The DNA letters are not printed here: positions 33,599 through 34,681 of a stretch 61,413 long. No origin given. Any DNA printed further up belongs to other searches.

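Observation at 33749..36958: Tat-signal HD-domain protein paired with an orphan molybdopterin (XDH-family) large subunit, with no FeS or FAD partner genes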

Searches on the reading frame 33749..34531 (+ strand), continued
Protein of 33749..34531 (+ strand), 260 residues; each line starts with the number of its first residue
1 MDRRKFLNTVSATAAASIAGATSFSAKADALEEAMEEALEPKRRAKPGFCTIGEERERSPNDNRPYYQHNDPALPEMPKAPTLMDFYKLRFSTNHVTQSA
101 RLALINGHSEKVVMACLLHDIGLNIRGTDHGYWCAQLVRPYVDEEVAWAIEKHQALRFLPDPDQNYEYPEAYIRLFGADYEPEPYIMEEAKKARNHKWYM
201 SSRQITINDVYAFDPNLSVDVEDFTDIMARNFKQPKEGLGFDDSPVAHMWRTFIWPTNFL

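Call 46: search_solved_structures(query=A2, max_evalue=1, show_alignments=3)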
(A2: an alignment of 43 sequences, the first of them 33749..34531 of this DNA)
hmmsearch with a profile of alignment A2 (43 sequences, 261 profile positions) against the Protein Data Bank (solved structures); distinct sequences matched with E-value up to 1: 14.
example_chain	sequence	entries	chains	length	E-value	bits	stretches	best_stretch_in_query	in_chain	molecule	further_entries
7ue2_A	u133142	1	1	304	2.9e-07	33.8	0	94-130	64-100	RPB_PLP3_R6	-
6npa_A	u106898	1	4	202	0.00033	23.8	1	92-124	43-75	TmpB, (R)-1-hydroxy-2-trimethylaminoethylphosphonate oxygenase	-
4mlm_A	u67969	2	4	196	0.0035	20.4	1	78-124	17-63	Predicted HD phosphohydrolase PhnZ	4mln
4n71_A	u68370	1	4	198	0.0035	20.4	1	78-124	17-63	Predicted HD phosphohydrolase PhnZ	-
4n6w_A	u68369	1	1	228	0.0045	20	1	78-124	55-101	Predicted HD phosphohydrolase PhnZ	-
5xz0_A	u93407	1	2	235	0.034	17.2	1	160-244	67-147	Staphylococcal enterotoxin B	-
1seb_D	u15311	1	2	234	0.052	16.6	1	160-244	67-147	ENTEROTOXIN TYPE B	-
4c56_C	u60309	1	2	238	0.058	16.4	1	160-244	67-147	ENTEROTOXIN B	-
1d5m_C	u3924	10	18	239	0.058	16.4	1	160-244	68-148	ENTEROTOXIN TYPE B | PROTEIN (ENTEROTOXIN TYPE B) | PROTEIN (STAPHYLOCOCCAL ENTEROTOXIN B)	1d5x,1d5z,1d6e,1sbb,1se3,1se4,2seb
3seb_A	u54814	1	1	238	0.059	16.4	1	160-244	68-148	STAPHYLOCOCCAL ENTEROTOXIN B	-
8ybl_A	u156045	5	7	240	0.059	16.4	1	160-244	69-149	Enterotoxin type B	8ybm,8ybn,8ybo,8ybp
4rgm_S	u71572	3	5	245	0.061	16.3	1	160-244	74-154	Enterotoxin type B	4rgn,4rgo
1goz_A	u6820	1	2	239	0.081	16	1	160-244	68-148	ENTEROTOXIN TYPE B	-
3gp7_A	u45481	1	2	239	0.11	15.5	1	160-244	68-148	Enterotoxin type B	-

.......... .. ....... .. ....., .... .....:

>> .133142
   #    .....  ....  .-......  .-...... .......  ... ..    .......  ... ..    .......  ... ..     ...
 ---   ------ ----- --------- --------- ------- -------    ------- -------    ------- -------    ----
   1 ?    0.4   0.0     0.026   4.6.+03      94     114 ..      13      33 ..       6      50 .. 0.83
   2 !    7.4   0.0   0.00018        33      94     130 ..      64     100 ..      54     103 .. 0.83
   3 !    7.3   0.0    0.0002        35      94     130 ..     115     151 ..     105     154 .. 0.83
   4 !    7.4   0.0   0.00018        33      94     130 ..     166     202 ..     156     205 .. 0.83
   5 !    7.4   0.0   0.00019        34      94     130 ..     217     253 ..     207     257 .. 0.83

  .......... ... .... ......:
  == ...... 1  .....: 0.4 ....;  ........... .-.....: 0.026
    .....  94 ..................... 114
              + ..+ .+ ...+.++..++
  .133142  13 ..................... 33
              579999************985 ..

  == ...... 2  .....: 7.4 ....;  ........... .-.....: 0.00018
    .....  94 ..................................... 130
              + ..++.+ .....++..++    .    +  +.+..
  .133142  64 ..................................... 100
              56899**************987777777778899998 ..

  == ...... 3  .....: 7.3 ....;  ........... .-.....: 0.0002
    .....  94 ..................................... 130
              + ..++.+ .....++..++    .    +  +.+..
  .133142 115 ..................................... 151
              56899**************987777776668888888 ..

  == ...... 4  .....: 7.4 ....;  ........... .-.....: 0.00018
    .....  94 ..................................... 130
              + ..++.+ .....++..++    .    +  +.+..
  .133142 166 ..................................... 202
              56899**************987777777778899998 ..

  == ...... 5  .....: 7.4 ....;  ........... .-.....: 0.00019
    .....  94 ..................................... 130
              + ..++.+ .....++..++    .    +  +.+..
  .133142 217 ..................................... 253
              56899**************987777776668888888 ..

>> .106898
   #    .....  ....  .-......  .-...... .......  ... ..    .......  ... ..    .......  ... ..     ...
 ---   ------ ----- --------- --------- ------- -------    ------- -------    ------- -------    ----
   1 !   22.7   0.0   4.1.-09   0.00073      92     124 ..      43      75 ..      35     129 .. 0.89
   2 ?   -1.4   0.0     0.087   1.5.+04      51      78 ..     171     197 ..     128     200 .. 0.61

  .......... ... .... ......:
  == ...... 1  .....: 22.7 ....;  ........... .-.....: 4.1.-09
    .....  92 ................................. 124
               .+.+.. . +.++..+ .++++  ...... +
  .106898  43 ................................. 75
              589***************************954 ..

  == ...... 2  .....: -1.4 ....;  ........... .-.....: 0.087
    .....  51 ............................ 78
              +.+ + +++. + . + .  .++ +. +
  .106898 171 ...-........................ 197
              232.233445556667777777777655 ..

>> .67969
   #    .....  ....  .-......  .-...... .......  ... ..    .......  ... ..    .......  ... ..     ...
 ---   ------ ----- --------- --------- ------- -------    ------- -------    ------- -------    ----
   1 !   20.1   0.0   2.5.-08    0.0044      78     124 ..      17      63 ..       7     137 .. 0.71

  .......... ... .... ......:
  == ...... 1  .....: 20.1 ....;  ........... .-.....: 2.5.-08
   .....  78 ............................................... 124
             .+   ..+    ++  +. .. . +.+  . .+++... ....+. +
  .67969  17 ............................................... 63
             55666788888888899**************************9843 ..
